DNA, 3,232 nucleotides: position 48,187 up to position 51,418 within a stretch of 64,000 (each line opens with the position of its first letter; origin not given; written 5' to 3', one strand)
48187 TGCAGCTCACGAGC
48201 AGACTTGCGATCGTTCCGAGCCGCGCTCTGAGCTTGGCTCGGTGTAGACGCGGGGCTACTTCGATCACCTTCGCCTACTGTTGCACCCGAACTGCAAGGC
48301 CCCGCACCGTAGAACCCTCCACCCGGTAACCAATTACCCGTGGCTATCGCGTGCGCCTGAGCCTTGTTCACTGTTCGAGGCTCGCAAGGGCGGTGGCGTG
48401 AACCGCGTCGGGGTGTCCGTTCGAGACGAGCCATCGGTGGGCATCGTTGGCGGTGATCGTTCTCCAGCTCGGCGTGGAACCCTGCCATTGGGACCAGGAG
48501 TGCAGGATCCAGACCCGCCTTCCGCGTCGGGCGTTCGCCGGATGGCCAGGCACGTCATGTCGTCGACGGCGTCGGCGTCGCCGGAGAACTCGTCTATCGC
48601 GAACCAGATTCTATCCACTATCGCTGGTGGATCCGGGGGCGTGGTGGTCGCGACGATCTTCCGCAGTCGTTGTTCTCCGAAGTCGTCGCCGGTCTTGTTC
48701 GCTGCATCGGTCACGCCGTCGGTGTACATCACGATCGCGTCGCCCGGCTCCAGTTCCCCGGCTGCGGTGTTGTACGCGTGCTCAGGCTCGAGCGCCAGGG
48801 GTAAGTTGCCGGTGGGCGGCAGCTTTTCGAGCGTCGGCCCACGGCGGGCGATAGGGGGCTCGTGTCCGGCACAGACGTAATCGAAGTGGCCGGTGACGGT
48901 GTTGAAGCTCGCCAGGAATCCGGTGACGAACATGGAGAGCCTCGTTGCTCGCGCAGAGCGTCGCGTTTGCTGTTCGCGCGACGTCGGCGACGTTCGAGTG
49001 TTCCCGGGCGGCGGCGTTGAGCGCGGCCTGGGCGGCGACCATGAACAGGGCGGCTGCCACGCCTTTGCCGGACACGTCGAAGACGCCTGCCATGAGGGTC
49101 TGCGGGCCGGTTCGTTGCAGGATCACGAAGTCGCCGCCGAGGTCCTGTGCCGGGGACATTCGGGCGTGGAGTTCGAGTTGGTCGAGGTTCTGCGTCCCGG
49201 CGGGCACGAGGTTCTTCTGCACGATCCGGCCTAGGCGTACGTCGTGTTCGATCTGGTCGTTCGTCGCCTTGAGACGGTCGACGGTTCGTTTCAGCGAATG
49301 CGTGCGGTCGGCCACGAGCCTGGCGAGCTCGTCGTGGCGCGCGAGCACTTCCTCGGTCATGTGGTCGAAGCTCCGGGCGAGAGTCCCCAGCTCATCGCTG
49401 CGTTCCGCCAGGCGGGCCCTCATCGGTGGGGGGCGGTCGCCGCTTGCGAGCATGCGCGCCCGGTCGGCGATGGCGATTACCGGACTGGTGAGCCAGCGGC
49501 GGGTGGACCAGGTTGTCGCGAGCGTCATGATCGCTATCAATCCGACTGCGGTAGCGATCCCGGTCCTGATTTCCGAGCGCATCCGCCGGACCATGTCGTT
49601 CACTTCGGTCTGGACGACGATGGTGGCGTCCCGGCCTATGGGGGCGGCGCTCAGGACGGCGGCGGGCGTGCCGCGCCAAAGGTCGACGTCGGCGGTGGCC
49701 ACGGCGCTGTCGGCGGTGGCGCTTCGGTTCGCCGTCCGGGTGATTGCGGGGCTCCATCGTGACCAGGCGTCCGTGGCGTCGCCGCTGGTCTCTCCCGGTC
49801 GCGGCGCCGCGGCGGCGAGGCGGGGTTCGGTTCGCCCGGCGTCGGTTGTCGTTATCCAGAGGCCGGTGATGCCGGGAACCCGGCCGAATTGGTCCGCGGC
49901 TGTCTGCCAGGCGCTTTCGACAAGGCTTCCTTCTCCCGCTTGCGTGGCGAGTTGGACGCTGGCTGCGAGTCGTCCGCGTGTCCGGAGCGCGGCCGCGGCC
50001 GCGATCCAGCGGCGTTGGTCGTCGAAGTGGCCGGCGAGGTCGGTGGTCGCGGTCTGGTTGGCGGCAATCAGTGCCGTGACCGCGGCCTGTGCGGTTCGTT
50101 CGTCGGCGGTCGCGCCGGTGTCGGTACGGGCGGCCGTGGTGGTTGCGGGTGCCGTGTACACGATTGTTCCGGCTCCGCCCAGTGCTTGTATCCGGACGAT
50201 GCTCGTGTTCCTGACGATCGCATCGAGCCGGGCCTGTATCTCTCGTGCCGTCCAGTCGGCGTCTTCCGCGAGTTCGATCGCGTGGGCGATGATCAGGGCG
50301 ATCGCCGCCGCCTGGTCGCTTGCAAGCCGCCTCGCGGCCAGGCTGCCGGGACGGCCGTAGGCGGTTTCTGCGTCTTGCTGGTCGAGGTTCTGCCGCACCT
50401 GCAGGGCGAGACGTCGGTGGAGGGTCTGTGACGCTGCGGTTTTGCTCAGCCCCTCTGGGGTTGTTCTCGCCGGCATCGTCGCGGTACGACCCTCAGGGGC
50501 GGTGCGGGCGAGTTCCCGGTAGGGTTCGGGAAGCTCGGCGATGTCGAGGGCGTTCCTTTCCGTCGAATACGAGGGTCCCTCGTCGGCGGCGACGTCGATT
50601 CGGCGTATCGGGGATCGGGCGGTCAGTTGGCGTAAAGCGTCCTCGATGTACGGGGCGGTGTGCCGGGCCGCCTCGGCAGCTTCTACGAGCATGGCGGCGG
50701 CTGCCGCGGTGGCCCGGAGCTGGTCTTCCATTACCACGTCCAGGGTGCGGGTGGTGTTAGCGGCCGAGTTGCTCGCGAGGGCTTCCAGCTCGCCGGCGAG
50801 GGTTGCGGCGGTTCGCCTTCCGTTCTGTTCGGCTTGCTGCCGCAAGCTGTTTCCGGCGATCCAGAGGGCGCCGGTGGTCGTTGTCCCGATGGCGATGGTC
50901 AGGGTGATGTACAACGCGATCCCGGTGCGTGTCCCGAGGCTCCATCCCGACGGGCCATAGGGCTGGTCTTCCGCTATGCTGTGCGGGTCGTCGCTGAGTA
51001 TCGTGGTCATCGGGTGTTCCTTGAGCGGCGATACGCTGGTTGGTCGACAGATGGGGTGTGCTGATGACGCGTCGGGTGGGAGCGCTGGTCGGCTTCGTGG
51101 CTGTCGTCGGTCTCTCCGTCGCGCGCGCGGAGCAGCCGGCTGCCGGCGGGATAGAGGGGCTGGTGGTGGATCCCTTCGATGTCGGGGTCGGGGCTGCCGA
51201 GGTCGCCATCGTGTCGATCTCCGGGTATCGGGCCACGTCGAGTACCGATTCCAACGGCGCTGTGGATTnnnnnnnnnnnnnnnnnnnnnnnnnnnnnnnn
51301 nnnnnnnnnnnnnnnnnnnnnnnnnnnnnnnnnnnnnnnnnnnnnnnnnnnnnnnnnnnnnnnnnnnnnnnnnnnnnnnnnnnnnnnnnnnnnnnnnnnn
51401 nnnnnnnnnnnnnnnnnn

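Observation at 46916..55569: Two 1.3-kb direct repeats, each with a complete NHL/PAL-like propeller gene, bracket a 6-kb segment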

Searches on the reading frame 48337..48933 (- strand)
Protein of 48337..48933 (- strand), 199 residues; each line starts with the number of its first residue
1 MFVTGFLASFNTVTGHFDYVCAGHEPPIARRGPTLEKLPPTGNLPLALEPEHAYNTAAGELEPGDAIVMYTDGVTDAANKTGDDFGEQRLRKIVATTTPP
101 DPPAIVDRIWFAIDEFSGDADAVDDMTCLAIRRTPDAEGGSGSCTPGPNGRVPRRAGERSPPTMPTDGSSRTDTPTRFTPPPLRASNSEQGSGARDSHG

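Call 55: search_protein_families(library=ncbifam, proteins=[P0138], max_evalue=0.001)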
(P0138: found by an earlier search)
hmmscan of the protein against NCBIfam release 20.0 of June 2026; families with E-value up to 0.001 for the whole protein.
P0138 (832 aa): 11 families
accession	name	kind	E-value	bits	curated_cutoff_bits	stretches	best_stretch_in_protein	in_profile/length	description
NF038263.1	prot_phos_SiaA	equivalog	9.5e-31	107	700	1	480-824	307-656/658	biofilm regulation protein phosphatase SiaA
NF011874.0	PRK15347.1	equivalog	3.9e-08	31.8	852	1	468-577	282-388/921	two component system sensor kinase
TIGR02865.1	spore_II_E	equivalog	2.5e-07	29.1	490.8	1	679-821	621-759/764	stage II sporulation protein E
NF045505.1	RR_RssB_Pseudo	equivalog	3.3e-07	29.7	700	1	571-766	136-338/394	two-component system response regulator RssB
NF008184.0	PRK10935.1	equivalog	7.2e-07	28.2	553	1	483-582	153-249/565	nitrate/nitrite two-component system sensor histidine kinase NarQ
NF058527.1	HistKinChvGCaul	equivalog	5.1e-06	25.5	740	1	496-581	240-325/535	two-component sensor histidine kinase ChvG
NF012163.2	BaeS_SmeS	equivalog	7.9e-06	25.1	500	1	490-592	171-270/457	sensor histidine kinase efflux regulator BaeS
NF007004.0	PRK09467.1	equivalog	3.7e-05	22.7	415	1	491-581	164-251/440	two-component system sensor histidine kinase EnvZ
NF033092.0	HK_WalK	equivalog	6.1e-05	21.8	725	0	463-555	158-246/594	cell wall metabolism sensor histidine kinase WalK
NF007837.0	PRK10549.1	equivalog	0.0004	19.2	603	1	489-591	170-269/466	envelope stress sensor histidine kinase BaeS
NF033090.1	HK_VanS_B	exception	0.00068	18.8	920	0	483-564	135-216/447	vancomycin resistance histidine kinase VanS-B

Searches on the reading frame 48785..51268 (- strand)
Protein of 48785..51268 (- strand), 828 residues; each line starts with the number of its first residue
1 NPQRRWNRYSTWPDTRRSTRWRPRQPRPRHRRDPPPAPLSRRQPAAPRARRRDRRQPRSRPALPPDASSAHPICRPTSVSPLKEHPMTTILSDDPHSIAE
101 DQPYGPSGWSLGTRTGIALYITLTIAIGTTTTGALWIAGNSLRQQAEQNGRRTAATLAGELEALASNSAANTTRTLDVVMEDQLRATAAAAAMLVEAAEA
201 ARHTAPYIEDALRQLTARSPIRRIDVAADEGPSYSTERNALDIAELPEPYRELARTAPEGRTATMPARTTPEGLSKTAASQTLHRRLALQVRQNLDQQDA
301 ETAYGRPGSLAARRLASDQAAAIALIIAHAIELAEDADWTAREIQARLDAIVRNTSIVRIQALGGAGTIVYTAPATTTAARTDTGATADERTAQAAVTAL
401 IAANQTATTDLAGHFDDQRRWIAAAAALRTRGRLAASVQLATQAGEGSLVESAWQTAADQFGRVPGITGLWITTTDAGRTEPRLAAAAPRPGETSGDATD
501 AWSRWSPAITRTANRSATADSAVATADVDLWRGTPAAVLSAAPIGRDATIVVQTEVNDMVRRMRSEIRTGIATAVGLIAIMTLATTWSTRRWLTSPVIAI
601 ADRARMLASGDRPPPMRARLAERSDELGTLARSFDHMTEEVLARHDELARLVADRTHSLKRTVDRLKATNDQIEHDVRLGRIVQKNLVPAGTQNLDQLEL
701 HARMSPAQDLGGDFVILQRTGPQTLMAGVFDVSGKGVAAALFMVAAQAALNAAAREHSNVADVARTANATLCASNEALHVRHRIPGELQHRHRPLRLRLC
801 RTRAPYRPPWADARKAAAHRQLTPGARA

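Call 8: search_protein_families(library=pfam, proteins=[window:48785-51268:-], max_evalue=0.01)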
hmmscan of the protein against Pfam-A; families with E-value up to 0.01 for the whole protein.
window:48785-51268:- (828 aa): 2 families
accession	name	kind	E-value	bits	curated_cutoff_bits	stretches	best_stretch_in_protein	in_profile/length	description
PF00672.30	HAMP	-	1.2e-08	35.6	25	1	590-641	3-51/53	HAMP domain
PF07228.17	SpoIIE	-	4.5e-07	30.4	25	1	723-774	3-54/192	Stage II sporulation protein E (SpoIIE)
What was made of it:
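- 48334..51010 (-): HAMP + PP2C/SpoIIE phosphatase gene (SiaA-like). In the window it is broken by a private extra C at 48940. It also reads 59 codons past the native stop into the 169-nt and IS segments. Pfam HAMP and SpoIIE (call 8).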

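Call 55: search_protein_families(library=ncbifam, proteins=[P0138], max_evalue=0.001)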
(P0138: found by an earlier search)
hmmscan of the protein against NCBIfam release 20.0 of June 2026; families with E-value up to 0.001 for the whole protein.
P0138 (832 aa): 11 families
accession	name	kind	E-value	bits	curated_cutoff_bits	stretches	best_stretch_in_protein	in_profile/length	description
NF038263.1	prot_phos_SiaA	equivalog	9.5e-31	107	700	1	480-824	307-656/658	biofilm regulation protein phosphatase SiaA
NF011874.0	PRK15347.1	equivalog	3.9e-08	31.8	852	1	468-577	282-388/921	two component system sensor kinase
TIGR02865.1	spore_II_E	equivalog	2.5e-07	29.1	490.8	1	679-821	621-759/764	stage II sporulation protein E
NF045505.1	RR_RssB_Pseudo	equivalog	3.3e-07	29.7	700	1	571-766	136-338/394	two-component system response regulator RssB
NF008184.0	PRK10935.1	equivalog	7.2e-07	28.2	553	1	483-582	153-249/565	nitrate/nitrite two-component system sensor histidine kinase NarQ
NF058527.1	HistKinChvGCaul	equivalog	5.1e-06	25.5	740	1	496-581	240-325/535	two-component sensor histidine kinase ChvG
NF012163.2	BaeS_SmeS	equivalog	7.9e-06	25.1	500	1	490-592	171-270/457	sensor histidine kinase efflux regulator BaeS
NF007004.0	PRK09467.1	equivalog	3.7e-05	22.7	415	1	491-581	164-251/440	two-component system sensor histidine kinase EnvZ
NF033092.0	HK_WalK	equivalog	6.1e-05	21.8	725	0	463-555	158-246/594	cell wall metabolism sensor histidine kinase WalK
NF007837.0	PRK10549.1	equivalog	0.0004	19.2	603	1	489-591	170-269/466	envelope stress sensor histidine kinase BaeS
NF033090.1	HK_VanS_B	exception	0.00068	18.8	920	0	483-564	135-216/447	vancomycin resistance histidine kinase VanS-B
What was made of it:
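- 48334..51010 (-): NCBIfam SiaA-like, 107 bits, far below the cut-off (call 55).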
